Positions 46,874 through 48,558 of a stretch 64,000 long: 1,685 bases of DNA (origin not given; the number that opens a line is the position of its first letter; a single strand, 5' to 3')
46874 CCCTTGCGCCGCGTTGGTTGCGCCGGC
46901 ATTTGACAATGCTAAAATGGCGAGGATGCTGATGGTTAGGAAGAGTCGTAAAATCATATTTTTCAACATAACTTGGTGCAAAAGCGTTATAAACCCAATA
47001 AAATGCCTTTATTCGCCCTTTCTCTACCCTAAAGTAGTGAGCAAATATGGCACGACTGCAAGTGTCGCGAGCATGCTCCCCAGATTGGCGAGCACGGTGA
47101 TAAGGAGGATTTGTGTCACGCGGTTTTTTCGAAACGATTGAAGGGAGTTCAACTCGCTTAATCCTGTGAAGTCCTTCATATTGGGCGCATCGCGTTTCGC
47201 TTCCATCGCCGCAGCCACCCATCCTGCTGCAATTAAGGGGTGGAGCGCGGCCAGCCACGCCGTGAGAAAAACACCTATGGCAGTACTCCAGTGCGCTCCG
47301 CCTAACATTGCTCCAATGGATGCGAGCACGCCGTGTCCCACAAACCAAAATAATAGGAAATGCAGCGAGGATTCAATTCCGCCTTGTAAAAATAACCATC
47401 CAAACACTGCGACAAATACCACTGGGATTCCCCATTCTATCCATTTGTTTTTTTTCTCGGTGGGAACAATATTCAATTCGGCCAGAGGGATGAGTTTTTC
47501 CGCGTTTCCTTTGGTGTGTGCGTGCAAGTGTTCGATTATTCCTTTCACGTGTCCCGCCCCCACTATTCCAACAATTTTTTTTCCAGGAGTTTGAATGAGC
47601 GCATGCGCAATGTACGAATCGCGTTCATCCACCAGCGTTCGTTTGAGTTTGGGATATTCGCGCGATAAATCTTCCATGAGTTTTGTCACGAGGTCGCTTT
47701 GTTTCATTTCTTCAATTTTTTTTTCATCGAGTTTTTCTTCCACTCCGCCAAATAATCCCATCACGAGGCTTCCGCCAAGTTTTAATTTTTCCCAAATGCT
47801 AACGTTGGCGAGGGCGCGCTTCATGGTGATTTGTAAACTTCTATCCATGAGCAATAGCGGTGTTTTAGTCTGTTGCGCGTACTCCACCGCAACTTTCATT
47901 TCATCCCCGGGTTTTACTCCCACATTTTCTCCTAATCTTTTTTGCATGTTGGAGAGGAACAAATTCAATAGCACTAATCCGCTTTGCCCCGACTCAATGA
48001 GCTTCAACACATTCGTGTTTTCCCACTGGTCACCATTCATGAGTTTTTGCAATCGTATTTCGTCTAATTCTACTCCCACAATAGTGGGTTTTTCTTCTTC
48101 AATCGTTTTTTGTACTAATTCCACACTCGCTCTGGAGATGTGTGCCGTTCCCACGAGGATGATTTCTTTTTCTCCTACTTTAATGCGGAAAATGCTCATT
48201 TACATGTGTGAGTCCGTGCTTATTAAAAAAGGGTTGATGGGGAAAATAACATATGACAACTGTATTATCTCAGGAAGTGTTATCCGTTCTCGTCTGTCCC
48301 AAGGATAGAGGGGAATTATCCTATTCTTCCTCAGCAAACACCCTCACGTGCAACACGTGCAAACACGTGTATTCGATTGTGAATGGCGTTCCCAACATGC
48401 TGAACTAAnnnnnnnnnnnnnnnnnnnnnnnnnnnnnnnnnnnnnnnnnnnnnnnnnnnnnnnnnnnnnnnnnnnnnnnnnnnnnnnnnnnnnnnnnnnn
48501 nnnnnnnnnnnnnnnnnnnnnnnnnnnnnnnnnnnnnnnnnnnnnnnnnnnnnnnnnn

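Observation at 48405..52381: Archaeal Lhr-Core helicase plus MPE nuclease operon extended by an uncharacterised 185-aa basic protein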

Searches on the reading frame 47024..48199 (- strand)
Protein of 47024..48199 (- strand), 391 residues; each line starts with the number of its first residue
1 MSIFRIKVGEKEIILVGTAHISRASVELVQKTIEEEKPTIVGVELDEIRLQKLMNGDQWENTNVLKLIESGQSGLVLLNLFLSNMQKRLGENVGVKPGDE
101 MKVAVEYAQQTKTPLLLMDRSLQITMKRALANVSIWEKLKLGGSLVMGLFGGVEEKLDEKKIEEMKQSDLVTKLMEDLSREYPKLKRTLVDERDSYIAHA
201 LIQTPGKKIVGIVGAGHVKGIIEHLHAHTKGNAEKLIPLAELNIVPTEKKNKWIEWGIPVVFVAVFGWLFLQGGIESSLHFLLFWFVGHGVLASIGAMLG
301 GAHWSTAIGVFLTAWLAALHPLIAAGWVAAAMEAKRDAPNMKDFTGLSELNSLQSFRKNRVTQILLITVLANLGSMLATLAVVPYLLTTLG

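Call 3: search_protein_families(library=pfam, proteins=[window:47024-48199:-], max_evalue=0.01)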
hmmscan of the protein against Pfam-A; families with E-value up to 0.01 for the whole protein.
window:47024-48199:- (391 aa): 1 family
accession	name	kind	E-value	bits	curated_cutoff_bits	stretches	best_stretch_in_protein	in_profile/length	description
PF01963.22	TraB_PrgY_gumN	-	3.3e-29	103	26.8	1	4-221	3-247/263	TraB/PrgY/gumN family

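Call 4: search_protein_families(library=ncbifam, proteins=[window:47024-48199:-], max_evalue=0.01)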
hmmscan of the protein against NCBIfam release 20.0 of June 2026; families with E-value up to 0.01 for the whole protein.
window:47024-48199:- (391 aa): 1 family
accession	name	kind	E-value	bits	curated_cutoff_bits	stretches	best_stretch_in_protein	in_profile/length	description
TIGR00261.1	traB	subfamily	9.9e-94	314.4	178.35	1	9-391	2-380/380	TraB family protein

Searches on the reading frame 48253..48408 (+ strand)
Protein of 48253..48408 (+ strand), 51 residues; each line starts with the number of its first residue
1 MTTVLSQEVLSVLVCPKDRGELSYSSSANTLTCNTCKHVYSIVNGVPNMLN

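Call 69: search_protein_families(library=pfam, proteins=[window:48253-48408:+], max_evalue=0.01)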
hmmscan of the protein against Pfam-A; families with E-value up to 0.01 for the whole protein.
window:48253-48408:+ (51 aa): 1 family
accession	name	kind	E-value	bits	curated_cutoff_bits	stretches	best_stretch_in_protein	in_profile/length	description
PF03966.22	Trm112p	-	2.1e-10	40.8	22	1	8-45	3-40/40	Trm112p-like protein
